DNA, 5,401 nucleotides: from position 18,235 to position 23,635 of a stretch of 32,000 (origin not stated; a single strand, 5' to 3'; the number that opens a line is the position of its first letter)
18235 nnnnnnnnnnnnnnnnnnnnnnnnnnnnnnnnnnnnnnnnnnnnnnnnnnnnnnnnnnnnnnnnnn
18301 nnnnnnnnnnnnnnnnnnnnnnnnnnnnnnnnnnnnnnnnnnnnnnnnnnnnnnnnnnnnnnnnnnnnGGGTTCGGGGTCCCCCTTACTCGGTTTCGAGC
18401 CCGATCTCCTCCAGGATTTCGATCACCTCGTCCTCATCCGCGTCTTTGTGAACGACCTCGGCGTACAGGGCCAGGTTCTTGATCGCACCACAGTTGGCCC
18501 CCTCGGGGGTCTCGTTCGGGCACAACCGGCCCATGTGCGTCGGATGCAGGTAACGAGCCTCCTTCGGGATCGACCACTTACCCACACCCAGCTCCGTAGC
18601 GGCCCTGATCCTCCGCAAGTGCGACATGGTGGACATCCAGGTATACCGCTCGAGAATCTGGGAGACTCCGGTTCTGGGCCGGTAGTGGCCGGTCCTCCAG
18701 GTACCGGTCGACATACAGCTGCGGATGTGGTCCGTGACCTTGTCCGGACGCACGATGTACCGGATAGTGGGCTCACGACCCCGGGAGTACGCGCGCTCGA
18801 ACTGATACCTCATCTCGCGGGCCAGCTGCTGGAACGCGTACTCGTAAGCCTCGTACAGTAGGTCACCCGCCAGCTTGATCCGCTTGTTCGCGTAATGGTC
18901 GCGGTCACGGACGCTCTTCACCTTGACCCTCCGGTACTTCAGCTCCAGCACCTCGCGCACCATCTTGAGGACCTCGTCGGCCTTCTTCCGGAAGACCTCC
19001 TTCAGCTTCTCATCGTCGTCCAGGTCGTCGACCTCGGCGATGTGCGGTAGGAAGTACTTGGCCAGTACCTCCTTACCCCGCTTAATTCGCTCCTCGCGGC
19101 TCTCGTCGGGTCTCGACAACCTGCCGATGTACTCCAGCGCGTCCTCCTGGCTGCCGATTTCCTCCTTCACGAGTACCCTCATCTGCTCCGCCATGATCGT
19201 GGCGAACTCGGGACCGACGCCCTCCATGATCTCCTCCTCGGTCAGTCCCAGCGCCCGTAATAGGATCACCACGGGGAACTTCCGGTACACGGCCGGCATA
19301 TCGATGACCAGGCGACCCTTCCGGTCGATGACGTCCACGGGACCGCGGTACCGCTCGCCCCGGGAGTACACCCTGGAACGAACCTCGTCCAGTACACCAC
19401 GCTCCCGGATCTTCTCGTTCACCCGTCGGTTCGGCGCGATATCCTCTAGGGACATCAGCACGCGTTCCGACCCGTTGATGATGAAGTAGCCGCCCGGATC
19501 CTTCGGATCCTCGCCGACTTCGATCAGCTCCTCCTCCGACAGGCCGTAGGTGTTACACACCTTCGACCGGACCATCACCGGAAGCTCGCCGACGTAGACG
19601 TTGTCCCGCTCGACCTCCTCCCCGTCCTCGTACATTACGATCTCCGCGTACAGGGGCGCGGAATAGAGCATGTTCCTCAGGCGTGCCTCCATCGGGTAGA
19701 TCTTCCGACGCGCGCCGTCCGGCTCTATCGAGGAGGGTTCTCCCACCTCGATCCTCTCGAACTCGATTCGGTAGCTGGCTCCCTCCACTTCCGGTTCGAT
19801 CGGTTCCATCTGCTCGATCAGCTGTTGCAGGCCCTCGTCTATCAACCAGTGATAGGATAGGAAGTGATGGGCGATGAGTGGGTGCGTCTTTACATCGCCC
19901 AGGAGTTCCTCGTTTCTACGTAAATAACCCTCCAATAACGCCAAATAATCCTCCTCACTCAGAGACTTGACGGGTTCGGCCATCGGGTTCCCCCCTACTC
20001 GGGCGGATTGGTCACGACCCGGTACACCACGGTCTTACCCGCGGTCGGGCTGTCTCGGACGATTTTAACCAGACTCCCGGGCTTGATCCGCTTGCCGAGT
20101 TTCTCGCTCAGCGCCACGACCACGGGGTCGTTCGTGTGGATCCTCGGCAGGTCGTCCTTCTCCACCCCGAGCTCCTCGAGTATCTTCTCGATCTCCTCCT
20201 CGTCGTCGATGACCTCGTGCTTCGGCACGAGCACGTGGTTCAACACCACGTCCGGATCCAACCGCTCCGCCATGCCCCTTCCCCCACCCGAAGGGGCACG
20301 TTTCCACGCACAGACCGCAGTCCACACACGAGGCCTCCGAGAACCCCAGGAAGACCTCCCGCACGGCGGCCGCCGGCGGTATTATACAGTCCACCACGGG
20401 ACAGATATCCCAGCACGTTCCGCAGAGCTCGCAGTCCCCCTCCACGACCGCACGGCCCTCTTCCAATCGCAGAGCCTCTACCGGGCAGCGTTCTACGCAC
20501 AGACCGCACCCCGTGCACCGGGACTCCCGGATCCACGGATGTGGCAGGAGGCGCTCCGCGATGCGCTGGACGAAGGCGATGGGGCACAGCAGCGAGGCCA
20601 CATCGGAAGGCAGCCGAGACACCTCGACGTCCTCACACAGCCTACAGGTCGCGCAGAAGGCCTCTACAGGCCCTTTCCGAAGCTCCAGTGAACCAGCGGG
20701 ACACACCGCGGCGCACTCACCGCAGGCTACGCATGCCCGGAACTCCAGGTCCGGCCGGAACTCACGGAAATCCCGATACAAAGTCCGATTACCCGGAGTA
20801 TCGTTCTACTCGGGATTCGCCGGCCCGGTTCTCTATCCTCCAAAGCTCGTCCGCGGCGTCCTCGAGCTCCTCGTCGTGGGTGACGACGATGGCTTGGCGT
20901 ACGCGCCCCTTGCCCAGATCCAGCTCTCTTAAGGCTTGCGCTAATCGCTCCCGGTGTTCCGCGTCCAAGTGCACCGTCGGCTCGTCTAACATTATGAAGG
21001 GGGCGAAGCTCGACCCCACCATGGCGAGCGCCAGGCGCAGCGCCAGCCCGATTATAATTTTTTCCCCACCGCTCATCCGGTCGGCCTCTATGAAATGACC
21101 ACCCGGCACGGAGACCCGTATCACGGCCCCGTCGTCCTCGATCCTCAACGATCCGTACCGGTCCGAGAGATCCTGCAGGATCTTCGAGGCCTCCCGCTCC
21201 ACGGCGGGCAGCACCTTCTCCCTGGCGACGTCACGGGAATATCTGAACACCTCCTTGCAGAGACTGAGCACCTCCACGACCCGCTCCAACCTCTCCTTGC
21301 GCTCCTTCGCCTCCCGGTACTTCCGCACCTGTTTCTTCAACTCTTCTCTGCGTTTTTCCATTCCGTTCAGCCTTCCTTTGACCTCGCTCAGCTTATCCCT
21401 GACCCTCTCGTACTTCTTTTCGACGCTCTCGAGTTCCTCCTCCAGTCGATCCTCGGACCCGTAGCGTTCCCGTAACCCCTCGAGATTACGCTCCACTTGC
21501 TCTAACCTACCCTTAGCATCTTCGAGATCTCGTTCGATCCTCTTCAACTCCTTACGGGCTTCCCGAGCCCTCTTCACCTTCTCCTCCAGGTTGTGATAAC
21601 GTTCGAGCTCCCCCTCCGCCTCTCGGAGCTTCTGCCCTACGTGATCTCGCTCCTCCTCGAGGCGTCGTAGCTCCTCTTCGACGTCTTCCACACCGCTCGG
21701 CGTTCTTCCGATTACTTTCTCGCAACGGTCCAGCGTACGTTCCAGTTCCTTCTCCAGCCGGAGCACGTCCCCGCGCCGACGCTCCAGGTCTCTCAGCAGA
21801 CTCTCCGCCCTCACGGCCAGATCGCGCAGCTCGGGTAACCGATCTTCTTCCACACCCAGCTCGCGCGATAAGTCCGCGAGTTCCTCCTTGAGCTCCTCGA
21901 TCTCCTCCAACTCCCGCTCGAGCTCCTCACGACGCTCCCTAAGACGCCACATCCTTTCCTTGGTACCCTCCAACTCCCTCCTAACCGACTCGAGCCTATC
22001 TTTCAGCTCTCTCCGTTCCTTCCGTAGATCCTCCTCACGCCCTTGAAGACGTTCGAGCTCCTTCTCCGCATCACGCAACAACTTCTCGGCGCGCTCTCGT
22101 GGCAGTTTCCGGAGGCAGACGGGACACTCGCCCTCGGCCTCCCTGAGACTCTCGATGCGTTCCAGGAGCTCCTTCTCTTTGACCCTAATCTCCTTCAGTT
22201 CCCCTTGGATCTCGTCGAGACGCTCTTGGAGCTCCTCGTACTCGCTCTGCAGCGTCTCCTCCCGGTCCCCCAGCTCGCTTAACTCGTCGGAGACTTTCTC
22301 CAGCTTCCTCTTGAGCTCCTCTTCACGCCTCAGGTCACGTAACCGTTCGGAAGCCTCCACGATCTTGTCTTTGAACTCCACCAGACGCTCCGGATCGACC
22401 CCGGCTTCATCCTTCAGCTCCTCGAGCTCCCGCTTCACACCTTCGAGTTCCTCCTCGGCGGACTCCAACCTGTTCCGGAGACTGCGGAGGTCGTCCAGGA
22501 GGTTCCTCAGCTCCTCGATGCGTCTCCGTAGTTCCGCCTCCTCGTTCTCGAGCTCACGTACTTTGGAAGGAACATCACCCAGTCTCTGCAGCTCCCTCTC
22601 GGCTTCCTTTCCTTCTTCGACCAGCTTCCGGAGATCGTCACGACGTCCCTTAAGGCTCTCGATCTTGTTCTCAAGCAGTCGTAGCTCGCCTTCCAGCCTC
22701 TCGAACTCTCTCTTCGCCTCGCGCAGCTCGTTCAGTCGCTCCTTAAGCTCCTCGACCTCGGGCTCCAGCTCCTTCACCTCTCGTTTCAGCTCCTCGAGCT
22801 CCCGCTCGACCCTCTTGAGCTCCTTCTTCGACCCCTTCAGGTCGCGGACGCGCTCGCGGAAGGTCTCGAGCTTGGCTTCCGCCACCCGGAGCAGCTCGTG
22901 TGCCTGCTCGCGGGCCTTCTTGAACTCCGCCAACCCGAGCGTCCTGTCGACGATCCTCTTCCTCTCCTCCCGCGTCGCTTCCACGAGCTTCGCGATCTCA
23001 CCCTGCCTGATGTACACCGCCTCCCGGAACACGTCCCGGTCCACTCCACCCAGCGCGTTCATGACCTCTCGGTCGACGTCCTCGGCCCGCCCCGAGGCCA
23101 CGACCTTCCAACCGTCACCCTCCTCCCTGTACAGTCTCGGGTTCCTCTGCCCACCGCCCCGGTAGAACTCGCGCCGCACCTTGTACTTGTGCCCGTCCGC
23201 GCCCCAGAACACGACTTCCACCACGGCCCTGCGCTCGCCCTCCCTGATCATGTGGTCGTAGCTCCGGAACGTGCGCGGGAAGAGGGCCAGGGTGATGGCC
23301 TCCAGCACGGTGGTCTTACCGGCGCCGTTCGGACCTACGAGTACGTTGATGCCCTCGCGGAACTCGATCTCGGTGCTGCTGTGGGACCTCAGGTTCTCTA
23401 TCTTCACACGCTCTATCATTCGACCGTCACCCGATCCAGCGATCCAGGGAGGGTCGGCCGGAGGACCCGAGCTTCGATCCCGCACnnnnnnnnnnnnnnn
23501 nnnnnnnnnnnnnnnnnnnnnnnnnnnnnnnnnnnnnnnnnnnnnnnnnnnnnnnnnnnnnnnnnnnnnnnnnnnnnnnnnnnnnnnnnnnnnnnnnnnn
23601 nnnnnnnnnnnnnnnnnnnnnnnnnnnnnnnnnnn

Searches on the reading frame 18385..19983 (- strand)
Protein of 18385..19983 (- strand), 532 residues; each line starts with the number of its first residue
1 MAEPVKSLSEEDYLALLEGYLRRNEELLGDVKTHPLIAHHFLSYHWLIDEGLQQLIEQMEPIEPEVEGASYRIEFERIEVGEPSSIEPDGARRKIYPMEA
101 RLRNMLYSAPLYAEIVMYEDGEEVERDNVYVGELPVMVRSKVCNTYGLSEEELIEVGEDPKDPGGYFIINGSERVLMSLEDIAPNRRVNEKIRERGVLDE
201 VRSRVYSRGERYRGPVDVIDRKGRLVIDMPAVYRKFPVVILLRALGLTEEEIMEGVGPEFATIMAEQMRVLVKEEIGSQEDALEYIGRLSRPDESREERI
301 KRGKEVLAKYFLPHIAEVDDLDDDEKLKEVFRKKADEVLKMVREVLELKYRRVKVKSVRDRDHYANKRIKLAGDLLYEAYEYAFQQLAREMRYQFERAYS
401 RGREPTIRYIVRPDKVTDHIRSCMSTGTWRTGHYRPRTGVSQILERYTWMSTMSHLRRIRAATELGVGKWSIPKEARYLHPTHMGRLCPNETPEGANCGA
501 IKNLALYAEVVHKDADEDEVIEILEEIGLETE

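Call 7: search_protein_families(library=pfam, proteins=[window:18385-19983:-], max_evalue=0.001)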
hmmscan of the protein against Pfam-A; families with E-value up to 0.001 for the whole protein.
window:18385-19983:- (532 aa): 3 families
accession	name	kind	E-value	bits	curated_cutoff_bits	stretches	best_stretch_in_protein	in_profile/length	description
PF04563.20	RNA_pol_Rpb2_1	-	2e-48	165.1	28.2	1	36-417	2-202/203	RNA polymerase beta subunit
PF04565.21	RNA_pol_Rpb2_3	-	1.5e-24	86.4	21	1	442-510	1-68/68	RNA polymerase Rpb2, domain 3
PF04561.19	RNA_pol_Rpb2_2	-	2.4e-18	67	21.7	1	211-370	26-190/190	RNA polymerase Rpb2, domain 2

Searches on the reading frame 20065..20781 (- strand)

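Call 7: search_protein_families(library=pfam, proteins=[window:20065-20781:-], max_evalue=0.001)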
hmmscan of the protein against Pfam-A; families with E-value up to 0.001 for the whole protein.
window:20065-20781:- (238 aa): 15 families
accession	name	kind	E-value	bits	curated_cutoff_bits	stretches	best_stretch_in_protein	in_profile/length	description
PF00037.32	Fer4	-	9.9e-20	69.9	21.1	3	83-104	2-23/24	4Fe-4S binding domain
PF13237.11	Fer4_10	-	6e-15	55.4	25.5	1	82-128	2-53/53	4Fe-4S dicluster domain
PF12838.12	Fer4_7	-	1e-12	48.8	27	3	88-129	1-50/52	4Fe-4S dicluster domain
PF12837.12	Fer4_6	-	1.6e-12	47.1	25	2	147-165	4-22/24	4Fe-4S binding domain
PF12797.12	Fer4_2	-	1.7e-12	46.8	24.5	1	80-101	1-22/22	4Fe-4S binding domain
PF14697.11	Fer4_21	-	2.5e-12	47.2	35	2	84-133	3-57/59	4Fe-4S dicluster domain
PF13187.11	Fer4_9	-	1e-10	41.9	27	1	88-129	1-49/52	4Fe-4S dicluster domain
PF25160.1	LdpA_Fe-S-bd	-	3e-10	40.2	27.6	0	66-104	13-43/49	LdpA Fe-S cluster-binding domain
PF13183.11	Fer4_8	-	5e-09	37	27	0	16-30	53-67/68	4Fe-4S dicluster domain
PF13484.11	Fer4_16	-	2.8e-08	34.8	30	0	88-107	1-20/66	4Fe-4S double cluster binding domain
PF12800.12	Fer4_4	-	1.6e-07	31.4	24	0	151-165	3-17/17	4Fe-4S binding domain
PF13746.11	Fer4_18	-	1.3e-06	29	27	0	13-51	57-93/114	4Fe-4S dicluster domain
PF13534.11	Fer4_17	-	3.1e-06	28.1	22.2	0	13-30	42-59/61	4Fe-4S dicluster domain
PF12798.12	Fer4_3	-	4.6e-06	27.5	27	0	89-103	1-15/15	4Fe-4S binding domain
PF17179.9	Fer4_22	-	0.00034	21.8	27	0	85-102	77-94/95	4Fe-4S dicluster domain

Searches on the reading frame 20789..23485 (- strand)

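Call 7: search_protein_families(library=pfam, proteins=[window:20789-23485:-], max_evalue=0.001)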
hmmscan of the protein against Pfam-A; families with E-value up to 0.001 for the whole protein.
window:20789-23485:- (898 aa): 29 families (the best 25 are shown)
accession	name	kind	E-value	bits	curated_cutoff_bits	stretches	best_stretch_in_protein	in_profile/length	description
PF13476.12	AAA_23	-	6.1e-26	92.8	27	1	26-256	1-198/201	AAA domain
PF13175.12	AAA_15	-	1e-17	65.3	32.1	1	23-432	1-262/374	AAA ATPase domain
PF02463.25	SMC_N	-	2.2e-14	53.8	40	1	23-107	1-103/220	RecF/RecN/SMC N terminal domain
PF13304.12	AAA_21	-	1.1e-13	52.4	27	2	743-874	166-302/304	AAA domain, putative AbiEii toxin, Type IV TA system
PF13166.12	AAA_13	-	6.3e-11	42.1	36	0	449-703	252-497/713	AAA domain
PF05531.17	NPV_P10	-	3.9e-10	40.5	29.8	0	226-276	9-59/75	Nucleopolyhedrovirus P10 protein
PF04423.19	Rad50_zn_hook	-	1.2e-09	38.3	24.3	1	433-481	1-49/52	Rad50 zinc hook motif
PF04108.17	ATG17_like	-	1.7e-09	38.1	43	1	201-416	109-305/355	Autophagy protein ATG17-like domain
PF07889.17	DUF1664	-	4.4e-09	36.9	34.6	0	204-279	48-121/124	Protein of unknown function (DUF1664)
PF10046.14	BLOC1_2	-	8e-09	36.2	33.4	0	200-262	30-92/96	Biogenesis of lysosome-related organelles complex-1 subunit 2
PF18595.6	Nuf2_DHR10-like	-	4.6e-08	33.6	28.4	1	253-361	3-108/117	Nuf2, DHR10-like domain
PF13851.11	GAS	-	1.2e-07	31.8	32.3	0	164-262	28-126/200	Growth-arrest specific micro-tubule binding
PF06009.19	Laminin_II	-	1.5e-07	32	33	0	202-289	5-92/138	Laminin Domain II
PF13514.12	AAA_27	-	1.3e-06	28.6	22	1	35-239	14-198/206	AAA domain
PF14712.11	Snapin_Pallidin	-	1.8e-06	28.7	29.6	0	195-279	4-89/89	Snapin/Pallidin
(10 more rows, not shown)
